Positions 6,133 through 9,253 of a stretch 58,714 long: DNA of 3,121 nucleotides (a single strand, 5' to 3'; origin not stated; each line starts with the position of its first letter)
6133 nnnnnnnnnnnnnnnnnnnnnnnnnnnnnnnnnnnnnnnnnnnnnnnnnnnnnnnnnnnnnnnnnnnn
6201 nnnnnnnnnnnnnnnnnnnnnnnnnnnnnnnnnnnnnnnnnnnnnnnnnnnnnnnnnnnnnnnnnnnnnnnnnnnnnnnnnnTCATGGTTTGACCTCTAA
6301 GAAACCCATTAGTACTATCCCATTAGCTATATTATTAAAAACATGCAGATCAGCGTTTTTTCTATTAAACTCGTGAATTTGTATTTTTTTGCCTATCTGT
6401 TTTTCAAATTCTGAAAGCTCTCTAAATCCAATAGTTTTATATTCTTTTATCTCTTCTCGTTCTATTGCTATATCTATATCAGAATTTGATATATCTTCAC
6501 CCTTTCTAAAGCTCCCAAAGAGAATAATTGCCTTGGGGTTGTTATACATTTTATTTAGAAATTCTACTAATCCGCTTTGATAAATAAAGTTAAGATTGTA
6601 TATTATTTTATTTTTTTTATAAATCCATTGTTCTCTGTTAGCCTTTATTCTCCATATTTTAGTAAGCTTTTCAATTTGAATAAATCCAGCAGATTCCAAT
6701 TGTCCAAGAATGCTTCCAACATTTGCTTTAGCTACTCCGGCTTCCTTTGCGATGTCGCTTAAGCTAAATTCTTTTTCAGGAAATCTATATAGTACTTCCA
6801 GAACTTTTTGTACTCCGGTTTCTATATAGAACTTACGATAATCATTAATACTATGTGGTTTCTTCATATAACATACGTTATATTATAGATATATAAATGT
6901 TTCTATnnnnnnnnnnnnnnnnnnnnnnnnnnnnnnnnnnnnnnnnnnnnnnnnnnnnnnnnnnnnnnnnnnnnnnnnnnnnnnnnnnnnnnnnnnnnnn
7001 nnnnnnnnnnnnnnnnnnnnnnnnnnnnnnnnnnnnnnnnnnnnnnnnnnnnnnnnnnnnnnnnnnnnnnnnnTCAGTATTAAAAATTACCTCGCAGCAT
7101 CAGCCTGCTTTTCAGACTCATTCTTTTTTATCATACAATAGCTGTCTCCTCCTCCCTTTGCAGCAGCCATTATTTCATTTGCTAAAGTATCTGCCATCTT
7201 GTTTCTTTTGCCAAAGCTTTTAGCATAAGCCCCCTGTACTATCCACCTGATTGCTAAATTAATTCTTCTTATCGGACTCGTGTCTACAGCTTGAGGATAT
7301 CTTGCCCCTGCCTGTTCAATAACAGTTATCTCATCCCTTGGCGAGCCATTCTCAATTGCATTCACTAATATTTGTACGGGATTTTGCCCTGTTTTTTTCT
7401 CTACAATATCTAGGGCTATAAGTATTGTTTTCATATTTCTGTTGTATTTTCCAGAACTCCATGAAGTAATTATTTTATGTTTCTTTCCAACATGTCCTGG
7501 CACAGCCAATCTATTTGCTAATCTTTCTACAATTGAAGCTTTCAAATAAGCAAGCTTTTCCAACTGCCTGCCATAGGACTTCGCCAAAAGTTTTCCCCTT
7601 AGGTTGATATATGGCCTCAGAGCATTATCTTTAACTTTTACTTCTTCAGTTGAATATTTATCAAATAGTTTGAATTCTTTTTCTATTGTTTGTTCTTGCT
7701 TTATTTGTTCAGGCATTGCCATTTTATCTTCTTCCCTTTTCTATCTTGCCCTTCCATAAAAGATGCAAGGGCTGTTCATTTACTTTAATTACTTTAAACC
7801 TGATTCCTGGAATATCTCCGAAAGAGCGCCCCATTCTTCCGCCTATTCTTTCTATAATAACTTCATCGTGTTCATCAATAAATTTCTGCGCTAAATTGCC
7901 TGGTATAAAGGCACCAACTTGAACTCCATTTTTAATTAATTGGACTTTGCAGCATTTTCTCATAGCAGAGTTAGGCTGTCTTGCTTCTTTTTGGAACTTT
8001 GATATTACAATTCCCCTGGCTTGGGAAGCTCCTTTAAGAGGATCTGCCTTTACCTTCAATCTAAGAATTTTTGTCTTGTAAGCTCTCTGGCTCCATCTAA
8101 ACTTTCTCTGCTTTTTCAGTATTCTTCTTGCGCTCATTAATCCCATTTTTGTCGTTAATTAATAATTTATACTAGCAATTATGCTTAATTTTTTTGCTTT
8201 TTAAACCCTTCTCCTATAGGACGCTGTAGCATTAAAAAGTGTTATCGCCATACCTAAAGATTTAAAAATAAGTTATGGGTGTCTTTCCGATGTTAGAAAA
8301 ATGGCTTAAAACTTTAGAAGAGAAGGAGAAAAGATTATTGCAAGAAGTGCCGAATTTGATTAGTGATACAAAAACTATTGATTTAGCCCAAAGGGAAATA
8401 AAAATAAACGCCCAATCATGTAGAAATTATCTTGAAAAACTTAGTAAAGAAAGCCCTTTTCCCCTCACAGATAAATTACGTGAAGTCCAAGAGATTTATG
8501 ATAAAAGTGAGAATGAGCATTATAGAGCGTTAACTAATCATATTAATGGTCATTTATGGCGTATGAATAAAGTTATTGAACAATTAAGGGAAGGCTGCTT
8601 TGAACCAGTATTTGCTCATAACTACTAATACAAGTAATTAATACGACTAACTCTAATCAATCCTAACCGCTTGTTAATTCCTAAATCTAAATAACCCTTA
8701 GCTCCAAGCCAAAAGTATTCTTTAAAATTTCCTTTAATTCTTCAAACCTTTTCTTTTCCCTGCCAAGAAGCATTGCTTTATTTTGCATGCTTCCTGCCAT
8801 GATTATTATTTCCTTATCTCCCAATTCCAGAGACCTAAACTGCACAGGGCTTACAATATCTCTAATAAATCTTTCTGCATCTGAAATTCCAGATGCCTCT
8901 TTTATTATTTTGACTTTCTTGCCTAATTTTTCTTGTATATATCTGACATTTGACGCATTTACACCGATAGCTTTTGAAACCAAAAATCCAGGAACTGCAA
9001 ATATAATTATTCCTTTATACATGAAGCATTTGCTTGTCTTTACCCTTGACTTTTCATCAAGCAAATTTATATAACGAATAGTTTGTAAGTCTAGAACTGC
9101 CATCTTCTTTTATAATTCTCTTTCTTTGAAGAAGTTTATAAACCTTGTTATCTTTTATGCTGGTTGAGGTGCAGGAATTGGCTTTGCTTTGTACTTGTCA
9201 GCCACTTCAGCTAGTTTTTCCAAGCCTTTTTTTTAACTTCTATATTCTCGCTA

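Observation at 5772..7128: Synonymous-only duplicate of the rps7 3' end flanks a 1.3-kb insertion carrying an MNT/HEPN pair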

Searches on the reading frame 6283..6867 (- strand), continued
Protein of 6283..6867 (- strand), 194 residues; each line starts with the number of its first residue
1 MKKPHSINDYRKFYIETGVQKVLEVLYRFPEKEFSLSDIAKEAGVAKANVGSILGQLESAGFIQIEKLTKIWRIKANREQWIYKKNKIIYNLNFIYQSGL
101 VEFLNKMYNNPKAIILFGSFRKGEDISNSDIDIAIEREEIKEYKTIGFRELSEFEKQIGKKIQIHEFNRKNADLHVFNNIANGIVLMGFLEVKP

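Call 70: find_related_loci(query=A4, collection=viral_contigs, flank=5000)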
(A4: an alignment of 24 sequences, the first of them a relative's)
Query A4 (194 aa) in viral_contigs; peptide patterns used: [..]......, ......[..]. (x = any residue, [..] = any of these).
434 stretches matched a pattern, but none encodes a relative of the query by tblastn (E <= 1e-3).

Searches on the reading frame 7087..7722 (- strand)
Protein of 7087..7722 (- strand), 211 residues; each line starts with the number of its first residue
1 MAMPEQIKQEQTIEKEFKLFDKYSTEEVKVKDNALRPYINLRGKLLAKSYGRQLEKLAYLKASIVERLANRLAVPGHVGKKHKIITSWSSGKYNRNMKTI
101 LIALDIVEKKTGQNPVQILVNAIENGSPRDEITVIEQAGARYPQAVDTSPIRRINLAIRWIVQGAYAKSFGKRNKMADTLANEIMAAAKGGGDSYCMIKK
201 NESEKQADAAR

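Call 7: search_protein_families(library=pfam, proteins=[window:7087-7722:-], max_evalue=0.01)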
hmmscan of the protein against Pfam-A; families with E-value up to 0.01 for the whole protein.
window:7087-7722:- (211 aa): 1 family
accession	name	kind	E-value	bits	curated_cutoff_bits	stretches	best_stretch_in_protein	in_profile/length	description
PF00177.27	Ribosomal_S7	-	6.4e-33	113.9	24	1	61-211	18-148/148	Ribosomal protein S7p/S5e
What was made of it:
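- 7087..7722 (-): rps7 (uS7), the intact live gene. Its last 13 codons and stop (7087-7128) form repeat copy A. Pfam Ribosomal_S7 E=6e-33, aligned to profile position 148/148 (call 7).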

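Call 11: find_encoding_contigs(protein=window:7087-7722:-, flank=10000, max_places=10)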
Protein window:7087-7722:- (211 aa): no gene with exactly this product is on record in the collection.

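Call 14: find_encoding_contigs(protein=window:7087-7716:-, flank=10000, max_places=10)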
Protein window:7087-7716:- (209 aa): 1 contig read that carries it; 1 place shown.
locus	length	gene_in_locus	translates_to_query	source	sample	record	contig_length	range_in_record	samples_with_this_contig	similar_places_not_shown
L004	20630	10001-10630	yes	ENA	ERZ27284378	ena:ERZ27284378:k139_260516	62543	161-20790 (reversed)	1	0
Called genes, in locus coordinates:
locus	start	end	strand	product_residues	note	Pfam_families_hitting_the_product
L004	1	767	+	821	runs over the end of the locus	PF00082:Peptidase_S8, PF19077:Big_13 (faint)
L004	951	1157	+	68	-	PF01191:RNA_pol_Rpb5_C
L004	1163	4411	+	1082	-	PF04563:RNA_pol_Rpb2_1, PF04561:RNA_pol_Rpb2_2, PF04565:RNA_pol_Rpb2_3, PF04566:RNA_pol_Rpb2_4, PF04567:RNA_pol_Rpb2_5 (faint), PF00562:RNA_pol_Rpb2_6, PF04560:RNA_pol_Rpb2_7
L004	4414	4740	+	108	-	-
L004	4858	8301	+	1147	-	PF04997:RNA_pol_Rpb1_1, PF00623:RNA_pol_Rpb1_2, PF04983:RNA_pol_Rpb1_3 (weak), PF05000:RNA_pol_Rpb1_4, PF04998:RNA_pol_Rpb1_5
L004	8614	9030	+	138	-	-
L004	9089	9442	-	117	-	-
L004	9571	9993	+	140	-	PF00164:Ribosom_S12_S23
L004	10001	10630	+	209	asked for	PF00177:Ribosomal_S7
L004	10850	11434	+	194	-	PF01909:NTP_transf_2, PF18765:Polbeta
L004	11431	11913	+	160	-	-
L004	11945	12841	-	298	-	-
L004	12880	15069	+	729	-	PF00009:GTP_EFTU, PF22042:EF-G_D2 (weak), PF03144:GTP_EFTU_D2, PF14492:EFG_III, PF03764:EFG_IV, PF00679:EFG_C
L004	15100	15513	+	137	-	PF00293:NUDIX, PF14815:NUDIX_4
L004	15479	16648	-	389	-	-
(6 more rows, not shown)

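Call 15: find_related_loci(query=window:7087-7716:-, collection=genome_contigs, flank=6000)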
Query window:7087-7716:- (209 aa) in genome_contigs; peptide patterns used: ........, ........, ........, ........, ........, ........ (x = any residue, [..] = any of these).
156 stretches matched a pattern; 20 encode a relative of the query (tblastn E <= 1e-3); 20 distinct loci.
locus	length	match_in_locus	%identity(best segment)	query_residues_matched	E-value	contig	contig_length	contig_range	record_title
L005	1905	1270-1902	68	1-209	4e-104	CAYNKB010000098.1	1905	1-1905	MAG TPA_asm: Candidatus Woesearchaeota archaeon isolate SRP050083_co1_132 genome assembly, contig: NODE_49174_length_190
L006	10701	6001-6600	72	10-209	5e-98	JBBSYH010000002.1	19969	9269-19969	MAG: Nanoarchaeota archaeon isolate H51-bin114_1 H51_bin114_1_000000000002, whole genome shotgun sequence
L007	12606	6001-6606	72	8-209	5e-98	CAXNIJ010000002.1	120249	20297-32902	MAG: Candidatus Pacearchaeota archaeon isolate MaH-04nov19-88 genome assembly, contig: MaH-04nov19-C164, whole genome sh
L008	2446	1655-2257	73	8-209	6e-101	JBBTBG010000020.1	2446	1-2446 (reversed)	MAG: Nanoarchaeota archaeon isolate H32-bin084_1 H32_bin084_1_000000000020, whole genome shotgun sequence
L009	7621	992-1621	67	1-209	2e-95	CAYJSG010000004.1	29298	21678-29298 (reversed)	MAG TPA_asm: Candidatus Woesearchaeota archaeon isolate ERP125453_co1_184 genome assembly, contig: NODE_1348_length_2929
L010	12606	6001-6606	69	6-209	7e-95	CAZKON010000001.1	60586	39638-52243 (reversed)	MAG TPA_asm: Candidatus Woesearchaeota archaeon isolate SRP269290_co3_1061 genome assembly, contig: NODE_372_length_6058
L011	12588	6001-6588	71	15-209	6e-95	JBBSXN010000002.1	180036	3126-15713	MAG: Nanoarchaeota archaeon isolate H43-bin083_1 H43_bin083_1_000000000002, whole genome shotgun sequence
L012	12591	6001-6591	68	14-209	3e-94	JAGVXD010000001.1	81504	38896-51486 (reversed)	Candidatus Pacearchaeota archaeon isolate RIFCSPHIGHO2_12_FULL_36_23 rifcsphigho2_12_scaffold_205, whole genome shotgun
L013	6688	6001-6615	66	6-209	5e-94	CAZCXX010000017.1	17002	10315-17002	MAG TPA_asm: Candidatus Woesearchaeota archaeon isolate SRP178908_co1_358 genome assembly, contig: NODE_2179_length_1700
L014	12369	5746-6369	67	5-209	2e-93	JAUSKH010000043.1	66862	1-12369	MAG: Nanoarchaeota archaeon isolate E14_metabat.bin.43 E14_k141_1488855, whole genome shotgun sequence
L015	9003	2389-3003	66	8-209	3e-93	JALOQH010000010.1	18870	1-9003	MAG: archaeon isolate Prado150 scaffold_10825, whole genome shotgun sequence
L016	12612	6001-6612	71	7-209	4e-93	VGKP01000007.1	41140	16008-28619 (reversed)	MAG: Candidatus Pacearchaeota archaeon isolate K_Offshore_120m_m2_023 K_Offshore_120m_m2_023_Ga0194131_10001412, whole g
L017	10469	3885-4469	69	15-209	1e-92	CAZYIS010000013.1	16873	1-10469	MAG TPA_asm: Candidatus Woesearchaeota archaeon isolate SRP142039_co2_64 genome assembly, contig: NODE_1998_length_16873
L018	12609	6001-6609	71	8-209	6e-93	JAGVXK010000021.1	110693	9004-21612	Candidatus Pacearchaeota archaeon isolate RIFCSPHIGHO2_01_FULL_35_25 rifcsphigho2_01_scaffold_692, whole genome shotgun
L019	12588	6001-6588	66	14-209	1e-88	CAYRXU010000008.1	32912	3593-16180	MAG TPA_asm: Candidatus Woesearchaeota archaeon isolate SRP342105_co1_450 genome assembly, contig: NODE_1709_length_3291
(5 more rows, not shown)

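Call 29: find_homologous_proteins(query=window:7087-7716:-, max_evalue=1e-60)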
Query window:7087-7716:- (209 aa): 1882 proteins with E <= 1e-60 among 2612 candidates; the best 120 are listed.
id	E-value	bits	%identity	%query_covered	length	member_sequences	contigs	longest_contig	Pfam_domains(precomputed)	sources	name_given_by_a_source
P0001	1.5e-130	450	100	100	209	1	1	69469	PF00177.28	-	-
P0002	3.5e-105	368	81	100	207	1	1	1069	PF00177.28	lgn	-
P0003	1.6e-95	336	77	94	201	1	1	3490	PF00177.28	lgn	-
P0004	2.0e-95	336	77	97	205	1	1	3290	PF00177.28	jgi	jgi:small subunit ribosomal protein S7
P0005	9.8e-95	334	75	94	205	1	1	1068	PF00177.28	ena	-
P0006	4.6e-92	325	72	98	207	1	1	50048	PF00177.28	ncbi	-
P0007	8.1e-92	324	74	97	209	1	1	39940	PF00177.28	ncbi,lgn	-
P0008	1.7e-91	323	72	97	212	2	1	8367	PF00177.28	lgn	-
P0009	4.6e-90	318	72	97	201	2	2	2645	PF00177.28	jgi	-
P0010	6.4e-90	318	74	93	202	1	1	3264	PF00177.28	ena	-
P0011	9.4e-90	317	75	97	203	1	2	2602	PF00177.28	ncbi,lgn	-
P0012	1.1e-89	317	72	98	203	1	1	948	PF00177.28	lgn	-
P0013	2.8e-89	316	72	96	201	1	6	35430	PF00177.28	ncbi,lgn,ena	ncbi:MAG: 30S ribosomal protein S7 [Nanoarchaeota archaeon]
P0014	3.6e-89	316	68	93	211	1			PF00177.28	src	-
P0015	4.1e-89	315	72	95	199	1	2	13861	PF00177.28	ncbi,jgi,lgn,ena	-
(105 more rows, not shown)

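Call 30: find_encoding_contigs(protein=P0002, flank=10000, max_places=4)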
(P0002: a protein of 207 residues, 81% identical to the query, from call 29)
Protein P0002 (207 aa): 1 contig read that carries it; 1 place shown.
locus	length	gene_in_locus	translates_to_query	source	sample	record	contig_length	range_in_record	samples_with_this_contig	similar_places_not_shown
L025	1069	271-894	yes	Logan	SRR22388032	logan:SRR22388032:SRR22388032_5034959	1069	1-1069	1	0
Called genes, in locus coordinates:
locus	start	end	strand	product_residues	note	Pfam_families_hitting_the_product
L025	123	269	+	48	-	-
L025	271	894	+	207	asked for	PF00177:Ribosomal_S7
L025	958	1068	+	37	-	?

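Call 31: find_encoding_contigs(protein=P0003, flank=10000, max_places=4)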
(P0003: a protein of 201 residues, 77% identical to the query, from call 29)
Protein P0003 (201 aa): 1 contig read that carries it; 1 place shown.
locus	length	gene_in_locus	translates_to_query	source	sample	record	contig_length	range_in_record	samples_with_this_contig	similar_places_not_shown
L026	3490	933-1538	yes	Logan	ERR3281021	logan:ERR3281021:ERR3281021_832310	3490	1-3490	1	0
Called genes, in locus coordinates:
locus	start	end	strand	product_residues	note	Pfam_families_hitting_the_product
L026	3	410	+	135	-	?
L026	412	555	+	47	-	-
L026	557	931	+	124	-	-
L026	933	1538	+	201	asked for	PF00177:Ribosomal_S7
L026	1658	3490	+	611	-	?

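Call 32: find_encoding_contigs(protein=P0004, flank=10000, max_places=4)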
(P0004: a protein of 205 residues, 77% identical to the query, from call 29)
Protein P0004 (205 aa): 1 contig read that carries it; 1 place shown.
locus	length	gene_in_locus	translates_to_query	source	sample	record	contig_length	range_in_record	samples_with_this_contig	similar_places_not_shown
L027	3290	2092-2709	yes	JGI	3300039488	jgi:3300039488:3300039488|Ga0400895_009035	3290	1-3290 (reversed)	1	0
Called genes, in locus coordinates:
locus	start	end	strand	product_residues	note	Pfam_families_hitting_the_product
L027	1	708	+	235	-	?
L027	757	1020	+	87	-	-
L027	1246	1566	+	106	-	-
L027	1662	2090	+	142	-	-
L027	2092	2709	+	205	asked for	PF00177:Ribosomal_S7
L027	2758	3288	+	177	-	?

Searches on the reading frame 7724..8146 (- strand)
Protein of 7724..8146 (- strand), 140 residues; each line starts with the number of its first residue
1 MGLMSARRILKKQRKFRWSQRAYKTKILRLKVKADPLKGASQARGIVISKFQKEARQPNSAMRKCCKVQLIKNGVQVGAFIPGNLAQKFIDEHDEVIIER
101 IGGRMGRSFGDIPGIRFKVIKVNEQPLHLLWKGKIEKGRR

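Call 7: search_protein_families(library=pfam, proteins=[window:7724-8146:-], max_evalue=0.01)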
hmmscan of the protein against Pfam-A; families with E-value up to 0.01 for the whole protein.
window:7724-8146:- (140 aa): 1 family
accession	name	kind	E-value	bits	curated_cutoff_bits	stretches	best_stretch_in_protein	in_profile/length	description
PF00164.32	Ribosom_S12_S23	-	5.9e-39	132.6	22.3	1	31-139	2-109/110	Ribosomal protein S12/S23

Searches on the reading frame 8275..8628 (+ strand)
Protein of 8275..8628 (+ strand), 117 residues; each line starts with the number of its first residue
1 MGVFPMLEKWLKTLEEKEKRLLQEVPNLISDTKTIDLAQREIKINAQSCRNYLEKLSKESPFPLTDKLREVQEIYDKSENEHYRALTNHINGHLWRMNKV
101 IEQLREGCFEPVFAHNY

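Call 7: search_protein_families(library=pfam, proteins=[window:8275-8628:+], max_evalue=0.01)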
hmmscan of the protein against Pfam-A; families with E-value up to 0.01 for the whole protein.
window:8275-8628:+ (117 aa): 1 family
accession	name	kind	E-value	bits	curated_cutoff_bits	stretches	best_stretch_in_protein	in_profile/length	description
PF00804.31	Syntaxin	-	0.0015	18.8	26.7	1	7-108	21-120/157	Syntaxin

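Call 80: search_protein_families(library=pfam, proteins=[window:8275-8628:+], max_evalue=0.001)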
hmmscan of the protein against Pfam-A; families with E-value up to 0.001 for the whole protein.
window:8275-8628:+ (117 aa): 0 families

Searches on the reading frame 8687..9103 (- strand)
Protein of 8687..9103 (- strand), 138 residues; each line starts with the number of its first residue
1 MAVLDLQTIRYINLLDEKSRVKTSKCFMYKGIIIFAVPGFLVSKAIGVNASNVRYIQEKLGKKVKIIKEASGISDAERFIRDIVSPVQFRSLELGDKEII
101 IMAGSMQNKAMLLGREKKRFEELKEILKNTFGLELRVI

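Call 7: search_protein_families(library=pfam, proteins=[window:8687-9103:-], max_evalue=0.01)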
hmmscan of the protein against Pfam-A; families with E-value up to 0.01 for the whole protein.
window:8687-9103:- (138 aa): 2 families
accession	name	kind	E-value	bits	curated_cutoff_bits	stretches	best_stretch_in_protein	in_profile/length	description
PF13184.12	KH_5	-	1.2e-05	25.8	27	1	42-91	19-66/69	NusA-like KH domain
PF00013.35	KH_1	-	0.0056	16.9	21.5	0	34-79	3-47/66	KH domain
